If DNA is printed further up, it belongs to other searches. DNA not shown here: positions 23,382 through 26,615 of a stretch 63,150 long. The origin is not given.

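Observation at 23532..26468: ~980-aa chimeric 'minor pilin' carrying a mid-protein C-terminal-type anchor cassette and a second pilin-like helix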

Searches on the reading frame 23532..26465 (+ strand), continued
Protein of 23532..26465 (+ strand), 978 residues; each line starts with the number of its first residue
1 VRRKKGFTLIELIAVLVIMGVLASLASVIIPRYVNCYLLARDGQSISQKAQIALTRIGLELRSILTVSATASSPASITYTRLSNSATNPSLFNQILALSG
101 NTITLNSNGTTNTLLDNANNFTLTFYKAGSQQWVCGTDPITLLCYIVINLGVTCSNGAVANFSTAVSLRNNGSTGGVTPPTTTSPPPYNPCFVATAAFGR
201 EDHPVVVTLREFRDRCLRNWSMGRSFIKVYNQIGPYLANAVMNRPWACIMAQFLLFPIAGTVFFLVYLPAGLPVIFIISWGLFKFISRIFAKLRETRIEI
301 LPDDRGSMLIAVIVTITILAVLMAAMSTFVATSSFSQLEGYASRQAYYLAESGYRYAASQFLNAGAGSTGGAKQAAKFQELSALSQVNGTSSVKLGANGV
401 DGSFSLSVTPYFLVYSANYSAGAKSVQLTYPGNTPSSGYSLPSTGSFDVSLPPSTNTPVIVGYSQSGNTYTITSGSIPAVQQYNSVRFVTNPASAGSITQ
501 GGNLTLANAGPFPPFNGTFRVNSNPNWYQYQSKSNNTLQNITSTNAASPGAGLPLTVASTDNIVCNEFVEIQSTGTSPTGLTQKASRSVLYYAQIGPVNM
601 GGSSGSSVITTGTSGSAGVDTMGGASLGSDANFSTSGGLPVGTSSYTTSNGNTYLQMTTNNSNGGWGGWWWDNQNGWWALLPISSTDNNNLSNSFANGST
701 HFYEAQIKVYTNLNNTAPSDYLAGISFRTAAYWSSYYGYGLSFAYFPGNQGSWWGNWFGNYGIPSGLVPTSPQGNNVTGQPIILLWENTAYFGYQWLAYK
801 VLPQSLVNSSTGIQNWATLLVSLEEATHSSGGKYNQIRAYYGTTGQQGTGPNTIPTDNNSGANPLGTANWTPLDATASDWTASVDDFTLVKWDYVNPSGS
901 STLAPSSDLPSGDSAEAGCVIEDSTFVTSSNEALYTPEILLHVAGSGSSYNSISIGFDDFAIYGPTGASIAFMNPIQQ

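Call 25: predict_structure(alignment_id=A1)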
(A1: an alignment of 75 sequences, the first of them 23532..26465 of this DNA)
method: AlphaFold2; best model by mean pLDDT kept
length: 978 residues; sequences in the alignment: 75
mean_pLDDT: 78.9   pTM: 0.60
mean pLDDT of the five models: 78.9, 77.7, 76.9, 76.2, 75.7
residues with pLDDT >= 90: 316; 70-90: 421; 50-70: 165; < 50: 76
segments of 3 or more residues with pLDDT < 50: 1-7, 175-177, 180-195, 295-306, 600-608, 610-617, 663-673, 696-699
pLDDT, mean of each block of 10 residues (from residue 1): 50 73 64 63 79 87 88 82 81 91 89 90 85 86 87 86 85 55 42 52 73 81 81 73 73 78 77 74 77 47 49 61 55 62 85 90 73 88 87 78 92 94 94 87 90 65 94 91 92 94 93 91 85 92 75 88 93 89 86 77 41 49 71 66 84 88 47 65 74 57 89 71 91 81 85 54 87 91 93 91 89 91 84 89 93 92 89 74 91 90 81 75 82 64 83 89 70 86
secondary structure, 60 per line:
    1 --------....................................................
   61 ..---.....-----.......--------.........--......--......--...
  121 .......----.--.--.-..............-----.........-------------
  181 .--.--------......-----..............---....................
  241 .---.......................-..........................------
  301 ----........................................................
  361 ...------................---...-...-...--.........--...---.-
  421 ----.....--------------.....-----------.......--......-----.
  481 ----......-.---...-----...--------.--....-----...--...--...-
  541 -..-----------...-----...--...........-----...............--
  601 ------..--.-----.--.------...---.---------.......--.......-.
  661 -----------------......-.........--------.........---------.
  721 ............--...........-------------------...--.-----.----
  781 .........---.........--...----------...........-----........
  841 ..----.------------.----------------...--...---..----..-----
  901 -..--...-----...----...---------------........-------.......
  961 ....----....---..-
elements in order (helices of 4 or more, strands of 3 or more residues): H9-62 E66-70 E76-82 E91-99 E102-107 E110-115 E118-127 E143-153 E159-167 H193-198 H204-217 H221-241 H245-267 H269-294 H305-363 H370-385 E393-395 E402-410 E413-415 E425-429 E444-448 E460-466 E469-474 E485-490 E496-498 E504-506 E518-521 E527-529 E532-534 E537-539 E555-557 E563-565 E568-578 E584-598 E643-649 E652-658 E678-683 H685-693 E702-710 E720-732 E735-745 E781-789 E793-801 E817-827 E833-842 E921-923 E939-946 E954-964 E969-972
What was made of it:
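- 23556..24056 (+): First pilin module: alpha-1 helix (aa 9-62) plus beta-sheet body (aa 63-175). It ends in the conserved PRNN-x-N-x-GG motif. AF2 model, pLDDT about 80-90 (call 25).
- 24057..24101 (+): Pro/Thr-rich linker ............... (aa 176-190). Disordered in the model, pLDDT below 50 (call 25).
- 24264..24332 (+): Hydrophobic helix A of the cassette (aa 245-267). AF2 helix (call 25).
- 24402..24449 (+): Basic loop and junction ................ (aa 291-306), ending in the invariant Gly306. This is the proposed internal prepilin-peptidase site G306|S307. Disordered in the model (call 25).
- Checked: The last ~580 aa are beta-rich and confidently modelled (call 25).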

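Call 29: fold_search(model_id=the predicted structure, library=pdb)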
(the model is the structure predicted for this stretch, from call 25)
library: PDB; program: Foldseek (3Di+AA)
matches with E <= 10: 341; with E <= 0.001: 0
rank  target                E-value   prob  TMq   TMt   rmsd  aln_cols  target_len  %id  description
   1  3gne_A                1.1e-02  0.96  0.15  0.45   8.5       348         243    7  Crystal structure of alginate lyase vAL-1 from Chlorella virus (released 2009-10-20)
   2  6vls_B                1.1e-02  0.08  0.08  0.08  29.8       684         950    7  Structure of C-terminal fragment of Vip3A toxin (released 2020-07-22)
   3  6d2c_A                1.4e-02  0.93  0.14  0.40   9.5       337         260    7  Structure of Ulvan lyase from Nonlaben Ulvanivorans- NLR48 (released 2018-06-06)
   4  4awd_B                2.9e-02  0.82  0.15  0.37  10.0       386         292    9  Crystal structure of the beta-porphyranase BpGH16B (BACPLE_01689) from the human gut bacterium Bacteroides plebeius (released 2012-07-25)
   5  6gez_B                4.4e-02  0.04  0.08  0.10  22.6       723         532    7  THE STRUCTURE OF TWITCH-2B N532F (released 2019-08-21)
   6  4crq_A                6.0e-02  0.66  0.12  0.39   8.6       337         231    8  Crystal structure of the catalytic domain of the modular laminarinase ZgLamC mutant E142S (released 2015-01-14)
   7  6vls_C                6.0e-02  0.02  0.06  0.06  30.0       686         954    8  Structure of C-terminal fragment of Vip3A toxin (released 2020-07-22)
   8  6vls_A                7.8e-02  0.03  0.06  0.06  30.6       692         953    8  Structure of C-terminal fragment of Vip3A toxin (released 2020-07-22)
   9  4ev2_A                8.2e-02  0.02  0.05  0.07  26.9       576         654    9  Crystal structure of copper amine oxidase-1 from Hansenula polymorpha in complex with ethylamine (released 2013-03-13)
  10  7nde                  9.7e-02  0.38  0.11  0.35  11.9       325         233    8  Trichoderma parareesei PL7A beta-glucuronan lyase (released 2022-03-02)
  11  6gel_B                1.0e-01  0.02  0.06  0.09  22.5       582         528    7  The structure of TWITCH-2B (released 2019-08-21)
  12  5xh9                  1.1e-01  0.08  0.09  0.14  24.5       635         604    8  Aspergillus kawachii beta-fructofuranosidase (released 2017-07-19)
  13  7ah9_5B               1.1e-01  0.04  0.04  0.07  27.4       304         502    9  Substrate-engaged type 3 secretion system needle complex from Salmonella enterica typhimurium - SpaR state 1 (released 2021-03-17)
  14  6vls_D                1.3e-01  0.04  0.08  0.08  30.3       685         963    8  Structure of C-terminal fragment of Vip3A toxin (released 2020-07-22)
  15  7ah9_5K               1.3e-01  0.03  0.04  0.07  27.1       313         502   10  Substrate-engaged type 3 secretion system needle complex from Salmonella enterica typhimurium - SpaR state 1 (released 2021-03-17)
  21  4awd_A                1.8e-01  0.38  0.14  0.35  10.7       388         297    8  Crystal structure of the beta-porphyranase BpGH16B (BACPLE_01689) from the human gut bacterium Bacteroides plebeius (released 2012-07-25)
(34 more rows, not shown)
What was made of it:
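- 25458..26447 (+): C-terminal beta jelly-roll domain (aa 643-972), a probable carbohydrate-binding or lectin-like module. It carries two private Trp-rich loops. The best Foldseek matches are jelly-roll polysaccharide lyases and GH16 enzymes: 3gne E 0.011 prob 0.96, 6d2c prob 0.93, 4awd prob 0.82 (call 29).
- The C-terminal domains are Ser/Thr/Asn-rich beta and jelly-roll modules typical of surface proteins (calls 25, 29).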

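Call 36: search_protein_families(library=ncbifam, proteins=[P0011], max_evalue=10)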
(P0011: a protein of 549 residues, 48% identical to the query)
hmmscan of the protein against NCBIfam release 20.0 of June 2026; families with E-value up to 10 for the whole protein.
P0011 (549 aa): 1 family
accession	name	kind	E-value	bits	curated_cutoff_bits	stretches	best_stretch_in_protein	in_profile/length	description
NF037980.1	T2SS_GspK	equivalog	0.1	12.1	130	1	5-65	1-61/307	type II secretion system minor pseudopilin GspK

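Call 45: find_related_loci(query=A1, collection=genome_contigs, flank=6000)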
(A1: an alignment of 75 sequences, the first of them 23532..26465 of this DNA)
Query A1 (978 aa) in genome_contigs; peptide patterns used: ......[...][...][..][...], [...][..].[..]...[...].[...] (x = any residue, [..] = any of these).
600 stretches matched a pattern (row limit reached: there are more); 110 encode a relative of the query (tblastn E <= 1e-3); the best 80 are kept; 80 distinct loci.
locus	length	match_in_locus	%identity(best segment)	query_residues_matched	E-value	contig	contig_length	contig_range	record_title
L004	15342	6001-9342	28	5-978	2e-53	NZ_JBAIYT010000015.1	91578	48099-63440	Nitratidesulfovibrio sp. 1201_IL3209 NODE_15_length_91578_cov_61.026473, whole genome shotgun sequence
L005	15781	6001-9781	31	1-978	3e-42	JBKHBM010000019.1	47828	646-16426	MAG: Desulfatibacillaceae bacterium isolate D1M01_5 NODE_707_length_47828_cov_9.889059, whole genome shotgun sequence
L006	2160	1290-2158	40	1-414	2e-27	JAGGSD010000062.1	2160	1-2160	MAG: Syntrophobacterales bacterium isolate AUK013 PB_MANV_013_c_000000003056, whole genome shotgun sequence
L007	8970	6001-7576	28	1-583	3e-16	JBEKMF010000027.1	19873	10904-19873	MAG: Smithellaceae bacterium isolate SPRUCE 388 SPRUCE_388_27, whole genome shotgun sequence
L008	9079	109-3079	25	2-962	5e-13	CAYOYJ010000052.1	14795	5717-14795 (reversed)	MAG TPA_asm: uncultured Syntrophales bacterium isolate binchicken_co87_378 genome assembly, contig: NODE_5487_length_147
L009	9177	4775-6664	30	4-972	9e-12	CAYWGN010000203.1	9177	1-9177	MAG TPA_asm: uncultured Desulfobacula sp. isolate binchicken_co243_219 genome assembly, contig: NODE_6969_length_9177_co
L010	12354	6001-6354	37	3-126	1e-11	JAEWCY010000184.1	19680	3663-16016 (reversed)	MAG: Proteobacteria bacterium isolate OH_PBB_71 k127_1117645, whole genome shotgun sequence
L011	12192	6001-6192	44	1-64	2e-8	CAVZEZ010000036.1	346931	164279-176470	MAG: uncultured delta proteobacterium isolate MFD05684.bin.1.177 genome assembly, contig: contig_899, whole genome shotg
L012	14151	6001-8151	44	1-62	4e-9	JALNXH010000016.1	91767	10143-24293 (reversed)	MAG: Rhodocyclaceae bacterium isolate SO_2016_LW3 bin 42 scaffold00363_LW162_2016, whole genome shotgun sequence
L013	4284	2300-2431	50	1-50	3e-8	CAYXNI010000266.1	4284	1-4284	MAG TPA_asm: uncultured Planctomycetota bacterium isolate SRP178699_co1_473 genome assembly, contig: NODE_31372_length_4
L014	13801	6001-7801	39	1-62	4e-8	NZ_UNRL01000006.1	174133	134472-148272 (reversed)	Photobacterium sp. Alg240-V54, whole genome shotgun sequence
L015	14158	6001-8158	59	1-44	4e-7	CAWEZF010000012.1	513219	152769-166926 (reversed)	MAG: uncultured delta proteobacterium isolate MFD04716.bin.2.259 genome assembly, contig: contig_44172, whole genome sho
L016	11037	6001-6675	44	1-57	4e-7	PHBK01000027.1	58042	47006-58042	MAG: Deltaproteobacteria bacterium HGW-Deltaproteobacteria-12 bjp_ig2069_scaffold_475, whole genome shotgun sequence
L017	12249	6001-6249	35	189-271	5e-7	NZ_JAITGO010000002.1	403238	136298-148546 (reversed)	MAG: Desulfobulbus sp. isolate Pc512_bin139 k119_956990, whole genome shotgun sequence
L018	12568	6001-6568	61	1-36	9e-7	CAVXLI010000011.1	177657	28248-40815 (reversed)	MAG: uncultured delta proteobacterium isolate MFD00709.bin.2.75 genome assembly, contig: contig_158525, whole genome sho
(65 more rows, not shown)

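Call 70: find_encoding_contigs(protein=P0062, flank=10000, max_places=1)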
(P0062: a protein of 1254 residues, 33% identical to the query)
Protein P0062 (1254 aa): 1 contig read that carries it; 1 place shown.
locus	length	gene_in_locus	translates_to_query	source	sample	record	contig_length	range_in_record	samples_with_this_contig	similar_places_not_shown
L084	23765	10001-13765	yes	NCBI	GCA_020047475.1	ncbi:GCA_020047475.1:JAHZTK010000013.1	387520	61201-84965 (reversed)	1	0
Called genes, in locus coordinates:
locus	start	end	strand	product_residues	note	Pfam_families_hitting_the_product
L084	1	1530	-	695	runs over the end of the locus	PF00515:TPR_1 (faint), PF07719:TPR_2 (faint), PF13181:TPR_8 (faint), PF13424:TPR_12 (weak), PF13428:TPR_14 (faint), PF13432:TPR_16 (faint), PF14559:TPR_19 (faint)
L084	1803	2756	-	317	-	PF03706:LPG_synthase_TM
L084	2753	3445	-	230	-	PF01209:Ubie_methyltran (weak), PF13489:Methyltransf_23, PF07021:MetW, PF13649:Methyltransf_25, PF13847:Methyltransf_31, PF08241:Methyltransf_11, PF08242:Methyltransf_12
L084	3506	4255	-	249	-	PF02353:CMAS, PF05401:NodS, PF13489:Methyltransf_23, PF05724:TPMT (weak), PF08241:Methyltransf_11, PF08242:Methyltransf_12, PF13649:Methyltransf_25, PF13847:Methyltransf_31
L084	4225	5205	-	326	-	PF00535:Glycos_transf_2, PF13641:Glyco_tranf_2_3 (weak)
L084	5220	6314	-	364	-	PF02350:Epimerase_2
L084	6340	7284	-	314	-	PF13641:Glyco_tranf_2_3, PF00535:Glycos_transf_2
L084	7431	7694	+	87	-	-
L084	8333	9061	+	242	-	-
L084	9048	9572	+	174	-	PF07963:N_methyl (faint)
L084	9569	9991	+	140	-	PF07963:N_methyl (weak)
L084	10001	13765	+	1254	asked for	PF07963:N_methyl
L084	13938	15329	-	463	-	PF00437:T2SSE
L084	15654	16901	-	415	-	PF00437:T2SSE, PF01935:DUF87 (weak)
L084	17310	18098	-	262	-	PF00106:adh_short, PF08659:KR, PF13561:adh_short_C2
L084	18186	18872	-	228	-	PF10263:SprT-like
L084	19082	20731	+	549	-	PF02878:PGM_PMM_I, PF02879:PGM_PMM_II, PF02880:PGM_PMM_III, PF00408:PGM_PMM_IV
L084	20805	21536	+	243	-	PF07313:AmiA-like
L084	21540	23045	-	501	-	PF00583:Acetyltransf_1, PF13302:Acetyltransf_3 (weak), PF13673:Acetyltransf_10, PF13420:Acetyltransf_4 (weak), PF13508:Acetyltransf_7, PF08445:FR47, PF16269:DUF4922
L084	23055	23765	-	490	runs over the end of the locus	PF13641:Glyco_tranf_2_3, PF00535:Glycos_transf_2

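Call 71: find_encoding_contigs(protein=P0021, flank=10000, max_places=1)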
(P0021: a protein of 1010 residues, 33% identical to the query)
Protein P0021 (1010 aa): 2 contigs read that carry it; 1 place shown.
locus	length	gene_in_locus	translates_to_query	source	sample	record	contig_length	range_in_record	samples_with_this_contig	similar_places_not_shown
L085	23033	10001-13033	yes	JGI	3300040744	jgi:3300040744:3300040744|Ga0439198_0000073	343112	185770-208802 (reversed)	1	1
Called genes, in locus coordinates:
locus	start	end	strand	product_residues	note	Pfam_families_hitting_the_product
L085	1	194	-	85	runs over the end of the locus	PF00550:PP-binding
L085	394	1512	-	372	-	PF03783:CsgG, PF17680:FlgO (weak)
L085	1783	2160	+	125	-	-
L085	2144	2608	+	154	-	-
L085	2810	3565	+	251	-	PF00535:Glycos_transf_2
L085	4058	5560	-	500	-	-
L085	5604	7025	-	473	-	PF13353:Fer4_12 (weak), PF04055:Radical_SAM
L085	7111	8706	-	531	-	PF13623:SurA_N_2, PF13624:SurA_N_3, PF13145:Rotamase_2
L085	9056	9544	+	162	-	PF07963:N_methyl (weak)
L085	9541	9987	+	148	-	-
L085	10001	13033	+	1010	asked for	PF07963:N_methyl (weak)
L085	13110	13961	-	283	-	PF01040:UbiA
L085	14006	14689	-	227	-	-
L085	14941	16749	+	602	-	PF11104:PilM_2 (weak)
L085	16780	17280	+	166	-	-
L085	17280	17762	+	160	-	-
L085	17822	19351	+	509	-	PF07660:STN (faint), PF03958:Secretin_N, PF00263:Secretin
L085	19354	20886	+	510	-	PF01637:ATPase_2 (weak), PF13401:AAA_22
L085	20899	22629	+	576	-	PF05157:MshEN, PF00437:T2SSE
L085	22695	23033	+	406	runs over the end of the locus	PF28597:T2SSF_N, PF00482:T2SSF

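Call 72: find_encoding_contigs(protein=P0005, flank=10000, max_places=1)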
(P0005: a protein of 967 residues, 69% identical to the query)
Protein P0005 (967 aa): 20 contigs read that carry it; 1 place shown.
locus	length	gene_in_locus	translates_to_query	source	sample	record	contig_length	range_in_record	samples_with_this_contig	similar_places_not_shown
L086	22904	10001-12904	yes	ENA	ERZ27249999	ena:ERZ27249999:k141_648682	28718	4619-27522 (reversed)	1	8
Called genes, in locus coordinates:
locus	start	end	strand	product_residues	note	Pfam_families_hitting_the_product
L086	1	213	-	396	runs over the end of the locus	PF16983:MFS_MOT1, PF00916:Sulfate_transp, PF16983:MFS_MOT1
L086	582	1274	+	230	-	PF00571:CBS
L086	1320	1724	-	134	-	PF00072:Response_reg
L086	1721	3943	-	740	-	PF01590:GAF, PF13185:GAF_2, PF00989:PAS, PF08448:PAS_4, PF08447:PAS_3 (weak), PF13426:PAS_9, PF00512:HisKA, PF02518:HATPase_c, +3 more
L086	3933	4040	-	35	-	-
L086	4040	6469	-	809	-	PF00072:Response_reg, PF08447:PAS_3, PF00989:PAS, PF13188:PAS_8 (weak), PF08448:PAS_4, PF00512:HisKA (weak), PF02518:HATPase_c, PF00072:Response_reg, +1 more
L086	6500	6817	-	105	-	-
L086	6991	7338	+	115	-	-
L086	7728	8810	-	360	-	PF00437:T2SSE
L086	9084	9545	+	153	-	-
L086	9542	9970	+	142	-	PF07963:N_methyl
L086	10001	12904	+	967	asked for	PF07963:N_methyl (weak)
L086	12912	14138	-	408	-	PF28597:T2SSF_N, PF00482:T2SSF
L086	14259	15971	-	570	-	PF05157:MshEN, PF00437:T2SSE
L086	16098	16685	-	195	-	-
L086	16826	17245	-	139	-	PF07963:N_methyl (weak)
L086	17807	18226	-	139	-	PF07963:N_methyl (weak)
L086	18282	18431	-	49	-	-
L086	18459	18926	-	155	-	-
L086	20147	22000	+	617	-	PF11104:PilM_2 (faint)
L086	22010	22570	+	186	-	-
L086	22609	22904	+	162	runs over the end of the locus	PF16537:T2SSB (weak)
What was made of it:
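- Close relative P0005 was seen on 20 contigs (call 72).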
